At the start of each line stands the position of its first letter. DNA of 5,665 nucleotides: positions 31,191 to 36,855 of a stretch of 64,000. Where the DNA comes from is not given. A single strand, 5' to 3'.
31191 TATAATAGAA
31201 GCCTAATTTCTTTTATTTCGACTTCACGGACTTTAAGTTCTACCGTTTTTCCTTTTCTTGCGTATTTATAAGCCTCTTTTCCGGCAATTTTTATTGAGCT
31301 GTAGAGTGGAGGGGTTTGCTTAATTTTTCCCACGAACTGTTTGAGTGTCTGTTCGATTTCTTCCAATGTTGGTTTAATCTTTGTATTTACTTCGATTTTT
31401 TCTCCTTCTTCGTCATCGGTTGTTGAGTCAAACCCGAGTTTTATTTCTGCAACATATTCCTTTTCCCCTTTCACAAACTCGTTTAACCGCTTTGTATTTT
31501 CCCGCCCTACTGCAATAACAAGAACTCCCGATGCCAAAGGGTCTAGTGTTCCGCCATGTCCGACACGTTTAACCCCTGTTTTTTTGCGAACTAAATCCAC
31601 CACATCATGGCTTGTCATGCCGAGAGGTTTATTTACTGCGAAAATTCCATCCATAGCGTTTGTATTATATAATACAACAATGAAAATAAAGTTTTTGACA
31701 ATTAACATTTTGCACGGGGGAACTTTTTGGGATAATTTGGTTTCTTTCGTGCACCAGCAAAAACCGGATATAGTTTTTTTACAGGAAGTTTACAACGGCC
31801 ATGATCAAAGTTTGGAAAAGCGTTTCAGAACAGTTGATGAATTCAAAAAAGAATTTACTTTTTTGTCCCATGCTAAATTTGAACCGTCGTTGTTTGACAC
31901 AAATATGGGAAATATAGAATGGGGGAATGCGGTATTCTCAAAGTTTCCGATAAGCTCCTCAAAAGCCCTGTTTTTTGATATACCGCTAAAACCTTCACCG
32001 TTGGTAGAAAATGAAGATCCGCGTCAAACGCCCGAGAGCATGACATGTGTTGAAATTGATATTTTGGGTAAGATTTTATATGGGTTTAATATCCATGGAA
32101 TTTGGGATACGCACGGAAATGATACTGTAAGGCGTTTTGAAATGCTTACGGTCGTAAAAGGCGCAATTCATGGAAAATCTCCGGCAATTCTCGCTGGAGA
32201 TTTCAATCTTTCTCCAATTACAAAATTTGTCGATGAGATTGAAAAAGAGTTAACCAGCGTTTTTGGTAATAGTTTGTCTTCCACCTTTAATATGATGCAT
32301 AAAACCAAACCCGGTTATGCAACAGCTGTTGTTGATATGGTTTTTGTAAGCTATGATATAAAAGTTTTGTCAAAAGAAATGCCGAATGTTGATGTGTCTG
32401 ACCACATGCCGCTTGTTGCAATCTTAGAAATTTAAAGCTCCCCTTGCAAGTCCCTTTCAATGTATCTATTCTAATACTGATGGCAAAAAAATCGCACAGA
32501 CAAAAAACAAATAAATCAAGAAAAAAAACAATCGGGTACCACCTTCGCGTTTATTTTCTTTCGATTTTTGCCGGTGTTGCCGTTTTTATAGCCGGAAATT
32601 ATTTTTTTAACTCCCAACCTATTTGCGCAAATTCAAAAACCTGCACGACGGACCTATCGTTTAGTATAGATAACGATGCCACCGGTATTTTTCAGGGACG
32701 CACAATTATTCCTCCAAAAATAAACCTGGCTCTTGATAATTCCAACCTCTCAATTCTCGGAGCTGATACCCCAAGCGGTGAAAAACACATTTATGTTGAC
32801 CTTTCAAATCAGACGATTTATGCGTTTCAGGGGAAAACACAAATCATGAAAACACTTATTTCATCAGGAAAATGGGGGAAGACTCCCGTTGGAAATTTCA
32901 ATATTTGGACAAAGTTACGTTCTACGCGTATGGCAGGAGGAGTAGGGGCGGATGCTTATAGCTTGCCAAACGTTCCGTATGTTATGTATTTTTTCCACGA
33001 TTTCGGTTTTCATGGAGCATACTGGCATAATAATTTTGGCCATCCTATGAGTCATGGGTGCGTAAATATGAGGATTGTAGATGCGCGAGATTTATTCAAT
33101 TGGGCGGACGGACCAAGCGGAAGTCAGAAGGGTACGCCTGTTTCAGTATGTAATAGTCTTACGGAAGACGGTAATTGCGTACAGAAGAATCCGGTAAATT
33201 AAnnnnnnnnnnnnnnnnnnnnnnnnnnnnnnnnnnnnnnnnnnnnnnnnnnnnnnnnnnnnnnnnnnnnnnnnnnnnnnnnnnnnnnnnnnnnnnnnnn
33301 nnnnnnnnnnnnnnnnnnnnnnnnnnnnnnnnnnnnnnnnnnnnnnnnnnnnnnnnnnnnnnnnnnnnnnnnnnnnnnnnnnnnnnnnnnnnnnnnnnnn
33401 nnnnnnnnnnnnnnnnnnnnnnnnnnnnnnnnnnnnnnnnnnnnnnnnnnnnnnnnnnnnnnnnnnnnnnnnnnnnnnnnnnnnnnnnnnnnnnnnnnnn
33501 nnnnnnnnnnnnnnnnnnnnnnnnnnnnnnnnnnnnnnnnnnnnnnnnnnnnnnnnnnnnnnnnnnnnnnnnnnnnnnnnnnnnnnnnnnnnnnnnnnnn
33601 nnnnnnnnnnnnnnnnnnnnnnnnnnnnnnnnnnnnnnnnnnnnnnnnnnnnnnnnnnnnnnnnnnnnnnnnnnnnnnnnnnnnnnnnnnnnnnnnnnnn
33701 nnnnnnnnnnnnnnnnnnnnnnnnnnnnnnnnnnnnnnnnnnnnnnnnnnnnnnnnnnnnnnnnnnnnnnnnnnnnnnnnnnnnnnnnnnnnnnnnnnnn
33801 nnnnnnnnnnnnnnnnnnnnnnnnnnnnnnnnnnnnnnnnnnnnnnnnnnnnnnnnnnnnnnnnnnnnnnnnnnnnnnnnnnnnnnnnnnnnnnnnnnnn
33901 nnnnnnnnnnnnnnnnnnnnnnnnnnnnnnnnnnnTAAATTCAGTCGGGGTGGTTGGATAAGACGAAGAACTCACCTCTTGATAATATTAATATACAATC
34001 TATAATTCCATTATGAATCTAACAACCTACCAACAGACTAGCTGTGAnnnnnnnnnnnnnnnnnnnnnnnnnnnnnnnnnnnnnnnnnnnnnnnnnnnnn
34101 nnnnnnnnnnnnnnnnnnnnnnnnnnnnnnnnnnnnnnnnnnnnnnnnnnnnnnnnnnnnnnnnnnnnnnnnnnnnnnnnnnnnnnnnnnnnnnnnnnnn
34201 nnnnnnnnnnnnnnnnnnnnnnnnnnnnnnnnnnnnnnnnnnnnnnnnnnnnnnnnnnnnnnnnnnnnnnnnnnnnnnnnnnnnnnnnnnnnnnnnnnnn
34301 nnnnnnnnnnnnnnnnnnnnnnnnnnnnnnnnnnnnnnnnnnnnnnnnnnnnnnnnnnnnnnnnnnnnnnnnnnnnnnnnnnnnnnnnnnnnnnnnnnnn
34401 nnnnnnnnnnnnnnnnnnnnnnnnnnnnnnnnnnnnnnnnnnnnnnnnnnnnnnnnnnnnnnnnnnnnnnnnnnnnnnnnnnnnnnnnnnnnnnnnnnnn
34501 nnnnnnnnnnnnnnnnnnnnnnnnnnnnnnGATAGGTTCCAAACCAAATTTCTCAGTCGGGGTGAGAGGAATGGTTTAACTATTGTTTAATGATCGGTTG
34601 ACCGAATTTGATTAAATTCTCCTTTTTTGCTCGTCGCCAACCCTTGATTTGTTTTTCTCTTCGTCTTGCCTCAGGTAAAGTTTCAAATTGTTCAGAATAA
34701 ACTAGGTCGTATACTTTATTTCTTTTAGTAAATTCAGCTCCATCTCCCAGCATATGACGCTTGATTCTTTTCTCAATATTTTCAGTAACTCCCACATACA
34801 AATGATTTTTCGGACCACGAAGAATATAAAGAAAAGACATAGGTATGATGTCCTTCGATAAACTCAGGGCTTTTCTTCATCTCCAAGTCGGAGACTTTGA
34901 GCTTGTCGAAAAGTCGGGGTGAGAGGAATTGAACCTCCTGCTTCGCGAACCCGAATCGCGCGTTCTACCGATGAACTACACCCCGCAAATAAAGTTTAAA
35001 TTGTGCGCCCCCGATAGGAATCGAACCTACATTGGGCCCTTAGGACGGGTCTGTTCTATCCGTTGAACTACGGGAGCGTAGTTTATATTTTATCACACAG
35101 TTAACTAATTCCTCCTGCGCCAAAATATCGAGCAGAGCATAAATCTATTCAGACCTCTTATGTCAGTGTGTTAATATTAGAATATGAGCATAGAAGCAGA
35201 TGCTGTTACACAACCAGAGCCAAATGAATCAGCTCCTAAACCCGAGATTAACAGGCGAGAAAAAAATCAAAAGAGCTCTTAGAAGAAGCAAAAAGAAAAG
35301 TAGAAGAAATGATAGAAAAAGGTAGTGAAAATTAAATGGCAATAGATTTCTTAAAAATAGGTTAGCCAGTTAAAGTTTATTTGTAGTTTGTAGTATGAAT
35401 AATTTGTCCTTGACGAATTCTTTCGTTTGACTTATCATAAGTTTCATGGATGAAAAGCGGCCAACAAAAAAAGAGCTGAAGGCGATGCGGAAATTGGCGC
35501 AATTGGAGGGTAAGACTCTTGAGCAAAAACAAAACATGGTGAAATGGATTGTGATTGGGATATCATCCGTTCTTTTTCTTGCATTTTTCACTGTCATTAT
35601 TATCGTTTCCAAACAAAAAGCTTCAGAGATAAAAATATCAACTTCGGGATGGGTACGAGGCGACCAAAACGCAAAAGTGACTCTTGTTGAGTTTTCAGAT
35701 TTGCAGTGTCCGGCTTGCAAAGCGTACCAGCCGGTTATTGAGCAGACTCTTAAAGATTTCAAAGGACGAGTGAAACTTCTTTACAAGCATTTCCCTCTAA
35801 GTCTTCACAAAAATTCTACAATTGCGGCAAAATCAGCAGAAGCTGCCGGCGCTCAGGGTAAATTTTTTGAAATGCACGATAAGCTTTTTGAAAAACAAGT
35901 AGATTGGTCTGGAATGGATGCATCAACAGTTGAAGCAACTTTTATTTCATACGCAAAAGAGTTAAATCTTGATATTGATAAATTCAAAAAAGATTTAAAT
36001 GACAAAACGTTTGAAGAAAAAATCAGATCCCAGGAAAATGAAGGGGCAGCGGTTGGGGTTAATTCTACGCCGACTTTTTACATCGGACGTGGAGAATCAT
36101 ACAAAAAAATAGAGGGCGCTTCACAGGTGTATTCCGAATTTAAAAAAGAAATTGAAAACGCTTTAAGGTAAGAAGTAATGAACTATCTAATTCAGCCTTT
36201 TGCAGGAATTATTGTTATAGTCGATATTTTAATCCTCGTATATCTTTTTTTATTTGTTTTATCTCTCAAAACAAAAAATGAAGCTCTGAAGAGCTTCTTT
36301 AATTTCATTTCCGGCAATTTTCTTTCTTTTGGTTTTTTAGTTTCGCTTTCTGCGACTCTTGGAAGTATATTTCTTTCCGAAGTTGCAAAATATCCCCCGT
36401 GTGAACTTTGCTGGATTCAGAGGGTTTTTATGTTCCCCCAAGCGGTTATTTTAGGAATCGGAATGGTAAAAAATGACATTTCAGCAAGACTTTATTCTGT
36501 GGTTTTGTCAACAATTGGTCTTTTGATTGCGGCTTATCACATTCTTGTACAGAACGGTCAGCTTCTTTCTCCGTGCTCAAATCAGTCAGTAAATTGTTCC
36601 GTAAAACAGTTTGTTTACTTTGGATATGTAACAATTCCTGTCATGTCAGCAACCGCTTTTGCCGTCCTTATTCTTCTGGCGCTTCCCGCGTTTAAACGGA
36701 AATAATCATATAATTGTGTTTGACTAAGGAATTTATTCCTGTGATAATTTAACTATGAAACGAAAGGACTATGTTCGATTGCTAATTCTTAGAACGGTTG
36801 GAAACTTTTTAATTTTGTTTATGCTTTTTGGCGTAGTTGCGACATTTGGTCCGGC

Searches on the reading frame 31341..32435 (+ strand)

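Call 60: search_protein_families(library=pfam, proteins=[window:31341-32435:+], max_evalue=0.001)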
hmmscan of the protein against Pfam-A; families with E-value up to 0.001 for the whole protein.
window:31341-32435:+ (364 aa): 1 family
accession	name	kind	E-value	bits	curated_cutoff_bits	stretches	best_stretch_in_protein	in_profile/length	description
PF03372.29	Exo_endo_phos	-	2.2e-19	70.5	24.5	1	119-355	1-225/225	Endonuclease/Exonuclease/phosphatase family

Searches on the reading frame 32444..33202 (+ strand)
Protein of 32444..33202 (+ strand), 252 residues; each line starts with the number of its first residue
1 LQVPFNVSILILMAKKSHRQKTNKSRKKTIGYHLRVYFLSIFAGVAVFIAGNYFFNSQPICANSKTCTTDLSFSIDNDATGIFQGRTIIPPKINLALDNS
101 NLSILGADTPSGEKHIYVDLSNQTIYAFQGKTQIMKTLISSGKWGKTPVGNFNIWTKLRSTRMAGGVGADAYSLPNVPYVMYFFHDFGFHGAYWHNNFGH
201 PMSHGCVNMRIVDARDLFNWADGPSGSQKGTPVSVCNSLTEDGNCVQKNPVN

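Call 60: search_protein_families(library=pfam, proteins=[window:32444-33202:+], max_evalue=0.001)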
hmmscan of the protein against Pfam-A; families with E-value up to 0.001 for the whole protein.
window:32444-33202:+ (252 aa): 1 family
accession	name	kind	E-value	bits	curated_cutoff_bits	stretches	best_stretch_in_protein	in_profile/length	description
PF03734.19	YkuD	-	3.3e-19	70.4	23.4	1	114-235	2-146/146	L,D-transpeptidase catalytic domain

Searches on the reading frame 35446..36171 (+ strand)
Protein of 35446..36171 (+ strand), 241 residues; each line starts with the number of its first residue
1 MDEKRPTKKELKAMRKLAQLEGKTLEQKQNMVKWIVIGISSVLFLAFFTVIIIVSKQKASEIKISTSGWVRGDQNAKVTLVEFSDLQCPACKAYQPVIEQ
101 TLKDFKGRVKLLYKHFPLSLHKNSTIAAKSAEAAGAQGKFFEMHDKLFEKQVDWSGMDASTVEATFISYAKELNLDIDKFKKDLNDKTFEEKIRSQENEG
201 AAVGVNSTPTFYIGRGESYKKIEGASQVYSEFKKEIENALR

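Call 60: search_protein_families(library=pfam, proteins=[window:35446-36171:+], max_evalue=0.001)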
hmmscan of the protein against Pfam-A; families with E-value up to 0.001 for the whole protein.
window:35446-36171:+ (241 aa): 4 families
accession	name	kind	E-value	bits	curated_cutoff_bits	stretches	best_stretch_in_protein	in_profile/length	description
PF13462.12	Thioredoxin_4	-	7.8e-26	91.7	23.2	1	68-215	5-147/165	Thioredoxin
PF01323.26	DSBA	-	3.9e-15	56.6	25.6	1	79-226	1-181/191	DSBA-like thioredoxin domain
PF00085.26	Thioredoxin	-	7.9e-07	29.5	23.5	0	75-112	17-54/103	Thioredoxin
PF13098.12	Thioredoxin_2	-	4e-06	27.5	27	1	74-226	3-95/104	Thioredoxin-like domain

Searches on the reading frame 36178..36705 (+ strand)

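Call 60: search_protein_families(library=pfam, proteins=[window:36178-36705:+], max_evalue=0.001)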
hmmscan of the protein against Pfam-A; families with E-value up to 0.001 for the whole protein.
window:36178-36705:+ (175 aa): 1 family
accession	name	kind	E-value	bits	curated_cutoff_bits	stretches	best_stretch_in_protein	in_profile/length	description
PF02600.21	DsbB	-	9.8e-13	49.2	22.1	1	50-169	6-146/148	Disulfide bond formation protein DsbB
